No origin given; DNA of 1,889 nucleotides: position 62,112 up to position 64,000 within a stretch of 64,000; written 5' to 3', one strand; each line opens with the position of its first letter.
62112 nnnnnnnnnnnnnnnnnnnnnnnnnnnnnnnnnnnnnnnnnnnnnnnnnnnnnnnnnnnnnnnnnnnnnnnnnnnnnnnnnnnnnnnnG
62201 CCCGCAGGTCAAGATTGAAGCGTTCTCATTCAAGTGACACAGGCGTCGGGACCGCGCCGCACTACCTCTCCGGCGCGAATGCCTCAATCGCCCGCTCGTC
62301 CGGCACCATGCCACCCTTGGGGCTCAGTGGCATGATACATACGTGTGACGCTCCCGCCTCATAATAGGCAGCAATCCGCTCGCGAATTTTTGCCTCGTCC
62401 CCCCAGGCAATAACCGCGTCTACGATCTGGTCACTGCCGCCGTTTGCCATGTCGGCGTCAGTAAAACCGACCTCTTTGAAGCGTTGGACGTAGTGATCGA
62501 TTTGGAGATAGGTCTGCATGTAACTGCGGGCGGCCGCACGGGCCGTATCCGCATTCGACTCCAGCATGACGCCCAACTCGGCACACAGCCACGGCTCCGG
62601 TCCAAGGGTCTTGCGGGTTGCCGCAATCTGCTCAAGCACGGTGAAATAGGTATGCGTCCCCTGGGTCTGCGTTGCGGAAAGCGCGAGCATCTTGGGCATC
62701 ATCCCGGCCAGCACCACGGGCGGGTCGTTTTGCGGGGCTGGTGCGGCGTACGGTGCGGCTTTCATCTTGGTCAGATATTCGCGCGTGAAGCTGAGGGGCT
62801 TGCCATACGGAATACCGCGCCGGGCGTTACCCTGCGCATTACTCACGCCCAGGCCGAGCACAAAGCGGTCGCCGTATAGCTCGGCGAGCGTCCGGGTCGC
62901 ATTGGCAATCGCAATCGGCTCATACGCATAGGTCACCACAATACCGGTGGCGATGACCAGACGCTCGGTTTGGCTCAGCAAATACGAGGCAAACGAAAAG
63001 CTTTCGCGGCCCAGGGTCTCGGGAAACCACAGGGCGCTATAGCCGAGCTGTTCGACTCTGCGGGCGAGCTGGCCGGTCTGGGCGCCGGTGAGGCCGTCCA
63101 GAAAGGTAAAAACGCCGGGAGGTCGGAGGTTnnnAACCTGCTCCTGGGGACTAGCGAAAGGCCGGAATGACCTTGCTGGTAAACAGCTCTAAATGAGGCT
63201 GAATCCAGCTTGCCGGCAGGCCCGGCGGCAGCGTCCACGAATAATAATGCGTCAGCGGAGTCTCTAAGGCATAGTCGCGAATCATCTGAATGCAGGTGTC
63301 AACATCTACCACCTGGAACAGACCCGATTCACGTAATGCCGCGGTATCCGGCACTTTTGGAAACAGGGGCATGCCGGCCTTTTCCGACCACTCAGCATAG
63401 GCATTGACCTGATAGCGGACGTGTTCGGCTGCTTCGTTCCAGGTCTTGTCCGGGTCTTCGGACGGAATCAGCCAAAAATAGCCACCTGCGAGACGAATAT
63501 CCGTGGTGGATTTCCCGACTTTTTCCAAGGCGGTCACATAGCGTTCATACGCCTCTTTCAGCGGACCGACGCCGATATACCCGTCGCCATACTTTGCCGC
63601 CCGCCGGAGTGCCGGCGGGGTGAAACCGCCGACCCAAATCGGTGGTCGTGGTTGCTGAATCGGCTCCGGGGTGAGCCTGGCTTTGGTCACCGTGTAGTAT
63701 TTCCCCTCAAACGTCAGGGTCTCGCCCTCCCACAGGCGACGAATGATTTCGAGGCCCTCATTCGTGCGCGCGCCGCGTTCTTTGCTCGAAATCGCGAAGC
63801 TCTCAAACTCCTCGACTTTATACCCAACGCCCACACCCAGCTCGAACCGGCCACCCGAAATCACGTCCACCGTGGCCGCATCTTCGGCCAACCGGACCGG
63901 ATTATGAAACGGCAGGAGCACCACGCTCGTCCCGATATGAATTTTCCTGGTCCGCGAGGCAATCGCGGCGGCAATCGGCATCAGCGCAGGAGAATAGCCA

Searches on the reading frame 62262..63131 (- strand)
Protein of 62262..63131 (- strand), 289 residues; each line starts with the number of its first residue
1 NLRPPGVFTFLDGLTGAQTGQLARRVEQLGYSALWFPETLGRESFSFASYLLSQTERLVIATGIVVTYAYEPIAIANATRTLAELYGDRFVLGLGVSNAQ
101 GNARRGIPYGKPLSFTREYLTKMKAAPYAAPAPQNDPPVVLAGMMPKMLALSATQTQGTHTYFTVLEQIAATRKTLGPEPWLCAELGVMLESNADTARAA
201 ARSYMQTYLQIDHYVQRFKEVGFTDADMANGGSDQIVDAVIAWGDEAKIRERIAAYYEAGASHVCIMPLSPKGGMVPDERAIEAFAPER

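Call 54: search_protein_families(library=pfam, proteins=[window:62262-63131:-], max_evalue=0.001)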
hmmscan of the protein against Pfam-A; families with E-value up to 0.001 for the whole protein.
window:62262-63131:- (289 aa): 1 family
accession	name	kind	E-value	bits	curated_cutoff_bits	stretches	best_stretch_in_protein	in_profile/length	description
PF00296.26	Bac_luciferase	-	3e-37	129.1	27.9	1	18-263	24-314/314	Luciferase-like monooxygenase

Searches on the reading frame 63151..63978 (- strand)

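Call 54: search_protein_families(library=pfam, proteins=[window:63151-63978:-], max_evalue=0.001)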
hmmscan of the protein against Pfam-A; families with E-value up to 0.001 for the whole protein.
window:63151-63978:- (275 aa): 1 family
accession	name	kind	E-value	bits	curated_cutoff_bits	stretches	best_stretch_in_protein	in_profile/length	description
PF00296.26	Bac_luciferase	-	1.4e-49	169.6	27.9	1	2-201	57-263/314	Luciferase-like monooxygenase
